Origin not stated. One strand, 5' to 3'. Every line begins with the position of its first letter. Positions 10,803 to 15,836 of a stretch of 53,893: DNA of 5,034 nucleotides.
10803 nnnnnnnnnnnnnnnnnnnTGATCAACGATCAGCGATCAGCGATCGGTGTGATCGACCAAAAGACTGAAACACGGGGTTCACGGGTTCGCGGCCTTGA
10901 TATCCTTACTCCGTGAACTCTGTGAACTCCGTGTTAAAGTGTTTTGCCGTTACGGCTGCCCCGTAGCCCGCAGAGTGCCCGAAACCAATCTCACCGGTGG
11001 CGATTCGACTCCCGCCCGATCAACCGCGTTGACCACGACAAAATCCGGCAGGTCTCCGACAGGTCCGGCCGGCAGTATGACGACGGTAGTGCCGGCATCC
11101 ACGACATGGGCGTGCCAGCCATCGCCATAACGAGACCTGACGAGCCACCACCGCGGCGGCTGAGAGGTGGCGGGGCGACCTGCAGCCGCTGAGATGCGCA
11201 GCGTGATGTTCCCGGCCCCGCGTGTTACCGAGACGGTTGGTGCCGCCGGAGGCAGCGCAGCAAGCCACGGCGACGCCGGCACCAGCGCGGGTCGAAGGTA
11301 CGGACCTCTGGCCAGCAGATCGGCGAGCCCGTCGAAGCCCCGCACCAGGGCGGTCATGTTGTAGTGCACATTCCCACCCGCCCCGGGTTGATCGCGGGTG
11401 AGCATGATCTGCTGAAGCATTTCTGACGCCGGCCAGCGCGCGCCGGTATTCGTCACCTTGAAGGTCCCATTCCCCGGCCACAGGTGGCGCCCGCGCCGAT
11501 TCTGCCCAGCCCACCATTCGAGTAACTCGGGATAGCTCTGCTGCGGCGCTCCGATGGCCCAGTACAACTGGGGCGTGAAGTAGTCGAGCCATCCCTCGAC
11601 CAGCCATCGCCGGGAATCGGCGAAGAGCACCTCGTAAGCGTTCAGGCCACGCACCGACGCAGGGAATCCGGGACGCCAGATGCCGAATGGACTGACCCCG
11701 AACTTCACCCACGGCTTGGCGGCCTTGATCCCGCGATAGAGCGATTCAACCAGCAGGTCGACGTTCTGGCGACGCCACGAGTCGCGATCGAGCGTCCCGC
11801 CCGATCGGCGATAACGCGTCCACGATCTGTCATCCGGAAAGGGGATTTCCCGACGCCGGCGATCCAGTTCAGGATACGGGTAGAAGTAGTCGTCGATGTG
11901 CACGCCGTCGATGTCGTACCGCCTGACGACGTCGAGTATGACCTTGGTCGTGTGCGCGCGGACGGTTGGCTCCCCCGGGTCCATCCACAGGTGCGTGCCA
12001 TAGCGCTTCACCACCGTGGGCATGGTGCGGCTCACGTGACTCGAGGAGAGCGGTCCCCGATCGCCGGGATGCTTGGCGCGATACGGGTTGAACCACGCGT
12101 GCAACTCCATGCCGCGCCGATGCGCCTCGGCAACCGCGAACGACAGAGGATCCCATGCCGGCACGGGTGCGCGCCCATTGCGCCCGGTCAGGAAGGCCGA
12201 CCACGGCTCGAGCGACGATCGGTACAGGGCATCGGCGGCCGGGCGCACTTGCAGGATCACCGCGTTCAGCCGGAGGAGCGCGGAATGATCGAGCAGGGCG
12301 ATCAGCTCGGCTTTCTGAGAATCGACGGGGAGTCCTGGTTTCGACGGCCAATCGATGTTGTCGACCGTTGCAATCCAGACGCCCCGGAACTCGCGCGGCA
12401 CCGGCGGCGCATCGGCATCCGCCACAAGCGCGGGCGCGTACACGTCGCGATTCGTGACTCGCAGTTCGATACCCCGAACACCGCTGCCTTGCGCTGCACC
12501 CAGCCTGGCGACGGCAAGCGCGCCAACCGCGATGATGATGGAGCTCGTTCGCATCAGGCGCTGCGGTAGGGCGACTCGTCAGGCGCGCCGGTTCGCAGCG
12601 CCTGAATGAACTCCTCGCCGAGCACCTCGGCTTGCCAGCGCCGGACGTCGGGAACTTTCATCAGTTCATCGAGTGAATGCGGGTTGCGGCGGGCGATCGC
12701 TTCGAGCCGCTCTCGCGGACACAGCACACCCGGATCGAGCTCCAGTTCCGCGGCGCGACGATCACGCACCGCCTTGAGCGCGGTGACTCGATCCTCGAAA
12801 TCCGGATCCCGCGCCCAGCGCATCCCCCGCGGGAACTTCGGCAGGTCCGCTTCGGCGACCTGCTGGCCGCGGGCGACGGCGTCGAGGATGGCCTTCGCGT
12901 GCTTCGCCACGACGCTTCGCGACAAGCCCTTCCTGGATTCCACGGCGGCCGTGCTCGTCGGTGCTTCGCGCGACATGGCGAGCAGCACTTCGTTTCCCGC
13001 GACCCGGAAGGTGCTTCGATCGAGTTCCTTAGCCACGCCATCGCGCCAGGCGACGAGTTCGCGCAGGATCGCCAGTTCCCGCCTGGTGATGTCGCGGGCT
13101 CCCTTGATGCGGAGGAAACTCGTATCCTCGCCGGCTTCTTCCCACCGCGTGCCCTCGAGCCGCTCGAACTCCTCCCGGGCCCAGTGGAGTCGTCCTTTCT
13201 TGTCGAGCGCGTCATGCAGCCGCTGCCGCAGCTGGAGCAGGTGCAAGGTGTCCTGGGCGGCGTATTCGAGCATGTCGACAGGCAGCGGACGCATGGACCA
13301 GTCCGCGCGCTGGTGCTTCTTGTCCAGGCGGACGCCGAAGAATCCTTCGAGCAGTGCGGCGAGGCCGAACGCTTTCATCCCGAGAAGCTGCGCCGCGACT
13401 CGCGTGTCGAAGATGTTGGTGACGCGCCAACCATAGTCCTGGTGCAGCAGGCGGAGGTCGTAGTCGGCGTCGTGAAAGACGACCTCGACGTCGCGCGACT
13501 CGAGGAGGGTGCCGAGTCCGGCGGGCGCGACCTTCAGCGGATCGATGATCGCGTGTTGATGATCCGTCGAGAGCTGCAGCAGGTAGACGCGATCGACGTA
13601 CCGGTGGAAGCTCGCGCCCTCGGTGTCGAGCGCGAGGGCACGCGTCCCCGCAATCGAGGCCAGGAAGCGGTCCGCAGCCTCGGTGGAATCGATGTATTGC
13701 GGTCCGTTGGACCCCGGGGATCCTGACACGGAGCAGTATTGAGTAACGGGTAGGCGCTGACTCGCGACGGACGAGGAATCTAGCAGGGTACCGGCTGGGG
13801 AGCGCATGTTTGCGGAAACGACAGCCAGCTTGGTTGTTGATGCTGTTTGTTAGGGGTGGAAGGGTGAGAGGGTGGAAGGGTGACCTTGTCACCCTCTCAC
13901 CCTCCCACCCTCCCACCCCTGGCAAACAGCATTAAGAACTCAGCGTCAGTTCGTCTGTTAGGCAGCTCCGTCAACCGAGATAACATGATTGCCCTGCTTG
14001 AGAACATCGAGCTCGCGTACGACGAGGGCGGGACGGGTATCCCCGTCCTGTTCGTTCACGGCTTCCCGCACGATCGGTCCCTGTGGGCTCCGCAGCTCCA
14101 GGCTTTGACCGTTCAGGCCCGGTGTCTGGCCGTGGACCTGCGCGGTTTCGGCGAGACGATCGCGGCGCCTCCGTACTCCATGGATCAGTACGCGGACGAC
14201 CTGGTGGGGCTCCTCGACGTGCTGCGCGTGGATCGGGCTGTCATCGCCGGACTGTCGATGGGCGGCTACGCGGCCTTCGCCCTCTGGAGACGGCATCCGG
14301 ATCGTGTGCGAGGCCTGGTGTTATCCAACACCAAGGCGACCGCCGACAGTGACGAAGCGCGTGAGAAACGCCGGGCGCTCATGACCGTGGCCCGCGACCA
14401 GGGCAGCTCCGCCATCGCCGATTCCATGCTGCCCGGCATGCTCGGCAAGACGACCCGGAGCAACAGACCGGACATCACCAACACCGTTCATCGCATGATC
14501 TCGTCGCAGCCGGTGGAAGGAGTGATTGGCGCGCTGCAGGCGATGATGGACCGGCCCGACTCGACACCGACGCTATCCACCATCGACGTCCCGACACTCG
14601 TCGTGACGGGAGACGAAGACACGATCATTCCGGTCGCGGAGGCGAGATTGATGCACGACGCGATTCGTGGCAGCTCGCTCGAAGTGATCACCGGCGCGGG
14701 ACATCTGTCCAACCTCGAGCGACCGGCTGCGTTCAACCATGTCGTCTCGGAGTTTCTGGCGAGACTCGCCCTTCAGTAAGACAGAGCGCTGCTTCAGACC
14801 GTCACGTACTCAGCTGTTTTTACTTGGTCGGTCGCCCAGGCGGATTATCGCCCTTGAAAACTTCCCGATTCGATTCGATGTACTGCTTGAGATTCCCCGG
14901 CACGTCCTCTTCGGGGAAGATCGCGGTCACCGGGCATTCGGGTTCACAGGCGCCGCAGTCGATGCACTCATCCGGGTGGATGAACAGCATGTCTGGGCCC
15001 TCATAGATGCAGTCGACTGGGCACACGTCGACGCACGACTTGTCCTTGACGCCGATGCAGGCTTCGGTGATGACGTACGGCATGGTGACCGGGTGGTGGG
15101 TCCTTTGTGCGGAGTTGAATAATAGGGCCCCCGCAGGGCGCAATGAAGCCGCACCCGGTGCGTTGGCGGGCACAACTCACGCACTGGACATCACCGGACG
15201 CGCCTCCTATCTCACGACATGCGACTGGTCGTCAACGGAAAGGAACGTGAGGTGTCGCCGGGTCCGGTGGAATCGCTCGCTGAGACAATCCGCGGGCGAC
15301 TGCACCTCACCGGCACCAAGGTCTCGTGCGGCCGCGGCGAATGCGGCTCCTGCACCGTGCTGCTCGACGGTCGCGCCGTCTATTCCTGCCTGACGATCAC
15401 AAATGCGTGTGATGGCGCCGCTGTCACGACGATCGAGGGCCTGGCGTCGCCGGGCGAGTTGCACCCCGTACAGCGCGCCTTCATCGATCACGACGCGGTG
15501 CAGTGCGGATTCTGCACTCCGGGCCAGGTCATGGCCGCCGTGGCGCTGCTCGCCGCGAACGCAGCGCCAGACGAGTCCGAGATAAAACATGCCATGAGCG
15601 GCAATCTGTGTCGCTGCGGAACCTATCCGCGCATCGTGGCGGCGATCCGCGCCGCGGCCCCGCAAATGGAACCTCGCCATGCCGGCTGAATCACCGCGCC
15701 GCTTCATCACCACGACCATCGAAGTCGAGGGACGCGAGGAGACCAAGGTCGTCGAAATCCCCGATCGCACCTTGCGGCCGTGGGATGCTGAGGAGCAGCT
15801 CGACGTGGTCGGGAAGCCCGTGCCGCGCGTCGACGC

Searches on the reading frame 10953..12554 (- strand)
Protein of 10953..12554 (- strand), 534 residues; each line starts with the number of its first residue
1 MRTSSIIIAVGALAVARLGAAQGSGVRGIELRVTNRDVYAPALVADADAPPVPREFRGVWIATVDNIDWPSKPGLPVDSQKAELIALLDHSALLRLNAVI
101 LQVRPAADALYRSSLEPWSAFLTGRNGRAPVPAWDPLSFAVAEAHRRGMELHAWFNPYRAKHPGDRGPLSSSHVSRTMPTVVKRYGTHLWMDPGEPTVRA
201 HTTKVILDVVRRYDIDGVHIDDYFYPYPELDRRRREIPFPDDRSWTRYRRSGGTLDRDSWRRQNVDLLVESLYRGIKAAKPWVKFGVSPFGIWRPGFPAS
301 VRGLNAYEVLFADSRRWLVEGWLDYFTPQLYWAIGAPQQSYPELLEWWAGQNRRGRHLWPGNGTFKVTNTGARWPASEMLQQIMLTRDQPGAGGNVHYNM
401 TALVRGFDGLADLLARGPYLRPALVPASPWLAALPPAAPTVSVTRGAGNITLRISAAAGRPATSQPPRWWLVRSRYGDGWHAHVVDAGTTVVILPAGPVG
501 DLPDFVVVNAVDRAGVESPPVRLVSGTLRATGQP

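Call 7: search_protein_families(library=pfam, proteins=[window:10953-12554:-], max_evalue=0.01)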
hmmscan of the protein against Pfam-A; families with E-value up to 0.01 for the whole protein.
window:10953-12554:- (534 aa): 1 family
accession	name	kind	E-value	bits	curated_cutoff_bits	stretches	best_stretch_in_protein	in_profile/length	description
PF02638.21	GHL10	-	1.4e-64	218.6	27.9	1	55-366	1-298/311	Glycosyl hydrolase-like 10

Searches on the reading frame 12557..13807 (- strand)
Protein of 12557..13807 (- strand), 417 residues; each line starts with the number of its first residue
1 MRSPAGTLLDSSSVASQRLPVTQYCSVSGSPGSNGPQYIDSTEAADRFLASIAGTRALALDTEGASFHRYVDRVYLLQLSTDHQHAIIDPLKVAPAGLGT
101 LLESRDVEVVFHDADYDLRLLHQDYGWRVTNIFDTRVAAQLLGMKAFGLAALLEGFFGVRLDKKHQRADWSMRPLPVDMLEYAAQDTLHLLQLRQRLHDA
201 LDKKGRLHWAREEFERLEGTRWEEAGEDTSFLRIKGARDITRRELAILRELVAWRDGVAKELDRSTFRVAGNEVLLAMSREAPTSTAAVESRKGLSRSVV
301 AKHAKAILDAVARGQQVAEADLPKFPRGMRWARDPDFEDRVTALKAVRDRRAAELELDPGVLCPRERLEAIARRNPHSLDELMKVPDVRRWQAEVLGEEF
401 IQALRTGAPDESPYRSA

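Call 7: search_protein_families(library=pfam, proteins=[window:12557-13807:-], max_evalue=0.01)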
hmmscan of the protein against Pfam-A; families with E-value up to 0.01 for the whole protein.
window:12557-13807:- (417 aa): 3 families
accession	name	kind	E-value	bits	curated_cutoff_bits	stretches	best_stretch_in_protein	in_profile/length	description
PF01612.26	DNA_pol_A_exo1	-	1.5e-39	136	23.6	1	37-201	2-172/173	3'-5' exonuclease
PF00570.28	HRDC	-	1.2e-27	96.1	23.8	2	244-311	1-68/68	HRDC domain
PF18305.6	DNA_pol_A_exoN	-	0.0073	17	23.5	0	328-404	5-87/87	3' to 5' exonuclease C-terminal domain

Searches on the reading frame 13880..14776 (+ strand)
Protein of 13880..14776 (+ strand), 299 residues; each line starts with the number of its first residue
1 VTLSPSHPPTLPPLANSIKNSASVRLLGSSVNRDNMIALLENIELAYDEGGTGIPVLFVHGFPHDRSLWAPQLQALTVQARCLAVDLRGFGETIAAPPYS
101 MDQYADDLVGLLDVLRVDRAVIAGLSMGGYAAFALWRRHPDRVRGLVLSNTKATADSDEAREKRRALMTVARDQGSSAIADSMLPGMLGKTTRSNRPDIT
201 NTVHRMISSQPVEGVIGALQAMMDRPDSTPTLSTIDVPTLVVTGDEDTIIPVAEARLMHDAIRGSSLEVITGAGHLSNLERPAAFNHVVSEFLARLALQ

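Call 7: search_protein_families(library=pfam, proteins=[window:13880-14776:+], max_evalue=0.01)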
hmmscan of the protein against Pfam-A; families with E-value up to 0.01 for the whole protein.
window:13880-14776:+ (299 aa): 7 families
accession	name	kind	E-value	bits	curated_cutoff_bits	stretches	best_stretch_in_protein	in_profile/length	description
PF00561.26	Abhydrolase_1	-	1.1e-27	97.7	25.8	1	55-282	2-245/245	alpha/beta hydrolase fold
PF12697.13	Abhydrolase_6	-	2.8e-23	84.2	26.3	1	56-286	1-215/217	Alpha/beta hydrolase family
PF12146.15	Hydrolase_4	-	3.7e-16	59.6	27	1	56-276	7-233/239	Serine aminopeptidase, S33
PF03096.20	Ndr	-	1.2e-14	54.1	23.3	1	99-286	80-269/283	Ndr family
PF08386.16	Abhydrolase_4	-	1.3e-05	25.7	21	1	235-295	33-93/103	TAP-like protein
PF00326.27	Peptidase_S9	-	6e-05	23.1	22.6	0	117-148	63-94/213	Prolyl oligopeptidase family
PF03959.19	FSH1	-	0.0046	17.1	21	0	232-271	156-195/211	Serine hydrolase (FSH1)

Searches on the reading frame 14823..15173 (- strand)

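Call 90: search_protein_families(library=pfam, proteins=[window:14823-15173:-], max_evalue=0.01)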
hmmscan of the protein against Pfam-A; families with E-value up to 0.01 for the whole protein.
window:14823-15173:- (117 aa): 12 families
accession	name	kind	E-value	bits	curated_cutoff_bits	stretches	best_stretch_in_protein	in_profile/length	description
PF00037.32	Fer4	-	5e-11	42.4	21.1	2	65-85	3-23/24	4Fe-4S binding domain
PF14697.11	Fer4_21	-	2.6e-08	34.3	35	2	30-56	32-57/59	4Fe-4S dicluster domain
PF12797.12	Fer4_2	-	1.2e-06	28.5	24.5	1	63-82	3-22/22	4Fe-4S binding domain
PF13183.11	Fer4_8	-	1.3e-06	29.3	27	1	68-88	3-23/68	4Fe-4S dicluster domain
PF12838.12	Fer4_7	-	1.5e-06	29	27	1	39-84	2-52/52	4Fe-4S dicluster domain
PF13237.11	Fer4_10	-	5.8e-06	26.6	25.5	2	32-81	2-53/53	4Fe-4S dicluster domain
PF13484.11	Fer4_16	-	3.1e-05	25.1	30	1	69-88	1-20/66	4Fe-4S double cluster binding domain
PF13187.11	Fer4_9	-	0.00011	22.6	27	1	45-85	6-52/52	4Fe-4S dicluster domain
PF25160.1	LdpA_Fe-S-bd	-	0.00011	22.4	27.6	1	45-85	7-43/49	LdpA Fe-S cluster-binding domain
PF12800.12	Fer4_4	-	0.00019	21.9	24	1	67-82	1-16/17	4Fe-4S binding domain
PF12837.12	Fer4_6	-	0.00042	20.6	25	1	67-84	6-23/24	4Fe-4S binding domain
PF13534.11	Fer4_17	-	0.0011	19.9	22.2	1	69-87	1-19/61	4Fe-4S dicluster domain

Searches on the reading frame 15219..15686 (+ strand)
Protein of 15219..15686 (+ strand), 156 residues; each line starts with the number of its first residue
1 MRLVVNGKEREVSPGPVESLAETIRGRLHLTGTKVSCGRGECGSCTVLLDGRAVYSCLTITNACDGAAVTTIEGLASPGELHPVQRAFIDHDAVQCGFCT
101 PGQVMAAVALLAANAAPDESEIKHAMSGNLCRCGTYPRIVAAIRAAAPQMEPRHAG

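Call 7: search_protein_families(library=pfam, proteins=[window:15219-15686:+], max_evalue=0.01)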
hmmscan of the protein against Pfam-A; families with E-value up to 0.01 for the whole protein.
window:15219-15686:+ (156 aa): 3 families
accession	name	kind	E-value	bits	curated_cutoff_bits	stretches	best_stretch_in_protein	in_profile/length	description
PF01799.25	Fer2_2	-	9.6e-35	119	30.3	1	71-144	1-75/75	[2Fe-2S] binding domain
PF00111.32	Fer2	-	1.4e-06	28.5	21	1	5-57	3-55/77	2Fe-2S iron-sulfur cluster binding domain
PF13085.11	Fer2_3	-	7.2e-05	23.2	27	1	35-75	50-89/107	2Fe-2S iron-sulfur cluster binding domain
